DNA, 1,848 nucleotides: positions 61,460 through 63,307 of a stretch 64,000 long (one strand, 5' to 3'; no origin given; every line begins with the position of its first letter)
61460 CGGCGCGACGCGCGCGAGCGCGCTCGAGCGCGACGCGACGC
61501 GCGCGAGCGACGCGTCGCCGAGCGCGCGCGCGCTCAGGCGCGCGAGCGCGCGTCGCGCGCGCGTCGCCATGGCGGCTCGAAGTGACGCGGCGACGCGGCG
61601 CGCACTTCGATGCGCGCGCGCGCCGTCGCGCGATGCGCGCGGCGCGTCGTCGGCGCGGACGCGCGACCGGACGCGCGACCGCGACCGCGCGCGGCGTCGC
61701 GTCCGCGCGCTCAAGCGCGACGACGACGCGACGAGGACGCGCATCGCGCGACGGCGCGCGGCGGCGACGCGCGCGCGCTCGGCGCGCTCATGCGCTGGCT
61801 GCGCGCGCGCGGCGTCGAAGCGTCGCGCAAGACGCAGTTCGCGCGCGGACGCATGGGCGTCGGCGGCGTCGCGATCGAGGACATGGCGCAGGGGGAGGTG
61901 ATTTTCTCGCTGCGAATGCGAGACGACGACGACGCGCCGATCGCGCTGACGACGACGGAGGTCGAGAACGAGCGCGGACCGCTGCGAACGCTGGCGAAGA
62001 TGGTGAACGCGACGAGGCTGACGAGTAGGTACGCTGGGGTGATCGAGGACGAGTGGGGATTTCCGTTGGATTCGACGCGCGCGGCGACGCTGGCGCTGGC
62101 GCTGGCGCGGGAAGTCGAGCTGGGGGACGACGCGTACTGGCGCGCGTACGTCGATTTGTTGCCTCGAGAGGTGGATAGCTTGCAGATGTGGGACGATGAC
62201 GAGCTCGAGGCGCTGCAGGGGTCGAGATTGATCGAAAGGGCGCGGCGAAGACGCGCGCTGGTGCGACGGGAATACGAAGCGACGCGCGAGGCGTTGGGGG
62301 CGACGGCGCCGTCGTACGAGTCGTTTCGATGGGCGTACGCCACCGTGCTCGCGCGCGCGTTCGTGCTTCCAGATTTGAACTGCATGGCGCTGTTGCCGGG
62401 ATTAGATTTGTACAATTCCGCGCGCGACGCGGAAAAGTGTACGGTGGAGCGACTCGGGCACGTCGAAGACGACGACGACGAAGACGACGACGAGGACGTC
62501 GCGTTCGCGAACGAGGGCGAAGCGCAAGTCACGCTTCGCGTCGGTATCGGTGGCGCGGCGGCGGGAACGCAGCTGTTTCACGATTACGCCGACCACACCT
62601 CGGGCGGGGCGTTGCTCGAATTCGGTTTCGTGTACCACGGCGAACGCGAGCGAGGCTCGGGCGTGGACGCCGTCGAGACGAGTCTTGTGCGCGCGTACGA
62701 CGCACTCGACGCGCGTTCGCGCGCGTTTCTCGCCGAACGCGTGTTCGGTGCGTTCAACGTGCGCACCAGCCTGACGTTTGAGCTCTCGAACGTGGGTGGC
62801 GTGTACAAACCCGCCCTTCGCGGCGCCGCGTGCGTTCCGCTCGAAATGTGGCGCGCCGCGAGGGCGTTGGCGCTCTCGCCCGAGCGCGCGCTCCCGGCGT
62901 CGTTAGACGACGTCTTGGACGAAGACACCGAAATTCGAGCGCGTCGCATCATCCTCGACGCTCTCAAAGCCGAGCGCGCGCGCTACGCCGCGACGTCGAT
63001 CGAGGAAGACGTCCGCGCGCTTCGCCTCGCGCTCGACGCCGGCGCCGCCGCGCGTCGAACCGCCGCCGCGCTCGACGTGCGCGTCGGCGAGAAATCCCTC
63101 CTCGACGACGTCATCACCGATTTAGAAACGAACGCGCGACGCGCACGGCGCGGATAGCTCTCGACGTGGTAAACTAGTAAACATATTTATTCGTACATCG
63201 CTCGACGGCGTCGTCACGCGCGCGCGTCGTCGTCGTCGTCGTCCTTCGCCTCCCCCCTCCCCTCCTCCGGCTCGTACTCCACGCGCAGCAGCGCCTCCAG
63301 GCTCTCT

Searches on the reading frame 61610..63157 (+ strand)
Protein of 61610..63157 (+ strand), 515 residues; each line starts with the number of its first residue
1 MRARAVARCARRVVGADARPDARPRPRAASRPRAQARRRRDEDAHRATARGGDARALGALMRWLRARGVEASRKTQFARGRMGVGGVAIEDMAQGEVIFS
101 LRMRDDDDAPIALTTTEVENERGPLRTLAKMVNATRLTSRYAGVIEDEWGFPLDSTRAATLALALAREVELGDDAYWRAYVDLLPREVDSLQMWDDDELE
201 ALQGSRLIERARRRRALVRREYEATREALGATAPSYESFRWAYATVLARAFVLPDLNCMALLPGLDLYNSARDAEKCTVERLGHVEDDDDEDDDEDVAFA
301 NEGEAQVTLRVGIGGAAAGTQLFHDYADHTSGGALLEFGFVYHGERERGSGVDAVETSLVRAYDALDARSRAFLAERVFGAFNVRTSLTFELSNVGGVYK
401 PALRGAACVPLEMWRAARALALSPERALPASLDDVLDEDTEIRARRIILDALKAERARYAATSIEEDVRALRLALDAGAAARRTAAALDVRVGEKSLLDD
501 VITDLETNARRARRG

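Call 18: search_protein_families(library=pfam, proteins=[window:61610-63157:+], max_evalue=0.01)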
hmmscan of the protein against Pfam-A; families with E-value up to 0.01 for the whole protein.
window:61610-63157:+ (515 aa): 1 family
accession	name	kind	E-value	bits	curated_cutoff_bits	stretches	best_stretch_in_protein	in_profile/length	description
PF09273.16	Rubis-subs-bind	-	0.00049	21.2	21.6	1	421-498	58-128/128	Rubisco LSMT substrate-binding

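Call 33: find_encoding_contigs(protein=window:61610-63157:+, flank=10000, max_places=4)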
Protein window:61610-63157:+ (515 aa): 1 contig read that carries it; 1 place shown.
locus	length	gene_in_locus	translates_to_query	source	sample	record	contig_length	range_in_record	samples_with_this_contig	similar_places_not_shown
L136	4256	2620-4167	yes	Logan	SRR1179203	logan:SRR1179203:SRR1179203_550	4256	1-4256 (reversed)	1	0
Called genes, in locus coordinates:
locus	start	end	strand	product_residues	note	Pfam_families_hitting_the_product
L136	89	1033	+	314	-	PF05066:HARE-HTH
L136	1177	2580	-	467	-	PF04280:Tim44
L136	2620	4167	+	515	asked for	-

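Call 46: find_homologous_proteins(query=window:61610-63157:+, max_evalue=1e-100)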
Query window:61610-63157:+ (515 aa): 15 proteins with E <= 1e-100 among 8000 candidates.
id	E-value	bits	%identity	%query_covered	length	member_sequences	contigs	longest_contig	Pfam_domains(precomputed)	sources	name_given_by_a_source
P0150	0.0e+0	1084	99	100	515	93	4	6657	-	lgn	-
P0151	9.7e-292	986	99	91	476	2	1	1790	-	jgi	jgi:hypothetical protein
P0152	2.9e-278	942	90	92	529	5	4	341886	-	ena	-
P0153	6.5e-275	931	90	92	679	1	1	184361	-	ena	-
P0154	1.8e-137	477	62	77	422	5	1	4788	PF09273.17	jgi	-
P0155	3.0e-135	470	55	89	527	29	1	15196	-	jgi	jgi:hypothetical protein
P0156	4.1e-135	470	60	77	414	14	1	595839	-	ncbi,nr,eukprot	ncbi:Rubisco LS methyltransferase, substrate-binding domain [Ostreococcus tauri]|nr:Rubisco LS methy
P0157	1.4e-132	461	55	89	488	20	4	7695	-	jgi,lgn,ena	-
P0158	5.2e-132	459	58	76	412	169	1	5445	PF09273.17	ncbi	-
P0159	6.8e-131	456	55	89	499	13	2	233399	-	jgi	-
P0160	5.2e-126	440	56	76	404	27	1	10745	-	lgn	-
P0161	3.9e-113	397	52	79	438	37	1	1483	-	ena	-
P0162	7.8e-112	393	53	79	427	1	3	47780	PF09273.17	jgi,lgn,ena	-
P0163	5.4e-111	390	54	77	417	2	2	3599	PF09273.17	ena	-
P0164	1.2e-109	386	61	59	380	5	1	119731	-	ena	-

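Call 47: find_encoding_contigs(protein=P0152, flank=6000, max_places=4)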
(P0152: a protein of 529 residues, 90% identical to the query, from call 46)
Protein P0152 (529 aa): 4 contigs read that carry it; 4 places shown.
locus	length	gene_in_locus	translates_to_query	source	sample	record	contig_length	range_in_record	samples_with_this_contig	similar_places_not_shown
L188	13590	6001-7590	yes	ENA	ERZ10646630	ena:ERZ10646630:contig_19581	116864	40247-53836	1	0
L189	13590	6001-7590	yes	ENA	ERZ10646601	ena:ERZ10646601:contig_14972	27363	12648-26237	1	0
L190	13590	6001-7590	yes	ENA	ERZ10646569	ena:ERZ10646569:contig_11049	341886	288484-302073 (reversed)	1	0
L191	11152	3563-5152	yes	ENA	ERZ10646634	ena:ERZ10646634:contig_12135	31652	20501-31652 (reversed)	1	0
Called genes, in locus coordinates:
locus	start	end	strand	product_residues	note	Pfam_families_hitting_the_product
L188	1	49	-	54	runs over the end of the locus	-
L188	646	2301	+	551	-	-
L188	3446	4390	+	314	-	PF05066:HARE-HTH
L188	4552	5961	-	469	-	PF04280:Tim44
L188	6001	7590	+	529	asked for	-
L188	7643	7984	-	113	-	-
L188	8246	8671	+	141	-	-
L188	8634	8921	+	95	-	-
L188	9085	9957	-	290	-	PF17284:Spermine_synt_N, PF01564:Spermine_synth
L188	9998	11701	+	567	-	PF06472:ABC_membrane_2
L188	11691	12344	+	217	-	PF00005:ABC_tran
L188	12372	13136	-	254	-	-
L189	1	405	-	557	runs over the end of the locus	PF00226:DnaJ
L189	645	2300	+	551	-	-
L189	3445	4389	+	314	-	PF05066:HARE-HTH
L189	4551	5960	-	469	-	PF04280:Tim44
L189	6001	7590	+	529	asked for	-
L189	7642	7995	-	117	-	-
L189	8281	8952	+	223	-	-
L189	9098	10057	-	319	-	PF17284:Spermine_synt_N, PF01564:Spermine_synth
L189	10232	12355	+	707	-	PF06472:ABC_membrane_2, PF00005:ABC_tran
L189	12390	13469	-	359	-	-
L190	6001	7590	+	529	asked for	-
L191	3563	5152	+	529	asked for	-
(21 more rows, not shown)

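Call 48: find_encoding_contigs(protein=P0150, flank=6000, max_places=4)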
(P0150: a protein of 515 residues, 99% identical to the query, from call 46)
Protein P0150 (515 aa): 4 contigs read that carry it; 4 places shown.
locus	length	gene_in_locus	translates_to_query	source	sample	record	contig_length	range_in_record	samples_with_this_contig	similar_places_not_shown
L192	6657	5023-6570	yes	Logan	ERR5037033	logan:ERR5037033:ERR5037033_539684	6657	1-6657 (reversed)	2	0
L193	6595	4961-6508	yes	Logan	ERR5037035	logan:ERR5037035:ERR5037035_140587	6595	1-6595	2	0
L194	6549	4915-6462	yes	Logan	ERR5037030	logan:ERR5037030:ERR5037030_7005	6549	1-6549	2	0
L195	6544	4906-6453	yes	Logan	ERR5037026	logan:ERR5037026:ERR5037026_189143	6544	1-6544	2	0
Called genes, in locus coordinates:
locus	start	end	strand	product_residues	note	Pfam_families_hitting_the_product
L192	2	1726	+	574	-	?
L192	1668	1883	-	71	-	-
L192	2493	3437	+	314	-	PF05066:HARE-HTH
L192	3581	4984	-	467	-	PF04280:Tim44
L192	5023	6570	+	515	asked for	-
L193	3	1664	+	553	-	?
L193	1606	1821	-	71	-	-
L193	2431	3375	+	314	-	PF05066:HARE-HTH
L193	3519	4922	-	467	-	PF04280:Tim44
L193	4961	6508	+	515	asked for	-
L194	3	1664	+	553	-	?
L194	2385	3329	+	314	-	PF05066:HARE-HTH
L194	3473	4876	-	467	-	PF04280:Tim44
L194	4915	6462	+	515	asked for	-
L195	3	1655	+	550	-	?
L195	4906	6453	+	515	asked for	-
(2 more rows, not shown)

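Call 55: search_protein_families(library=pfam, proteins=[L189:8281-8952:+], max_evalue=0.001)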
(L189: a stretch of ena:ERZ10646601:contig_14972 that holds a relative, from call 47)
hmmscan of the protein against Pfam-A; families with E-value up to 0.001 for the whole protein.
L189:8281-8952:+ (223 aa): 0 families

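Call 75: search_protein_families(library=pfam, proteins=[L189:8281-8952:+], max_evalue=5)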
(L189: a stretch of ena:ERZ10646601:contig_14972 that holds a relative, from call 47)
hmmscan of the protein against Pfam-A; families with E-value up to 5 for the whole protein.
L189:8281-8952:+ (223 aa): 0 families
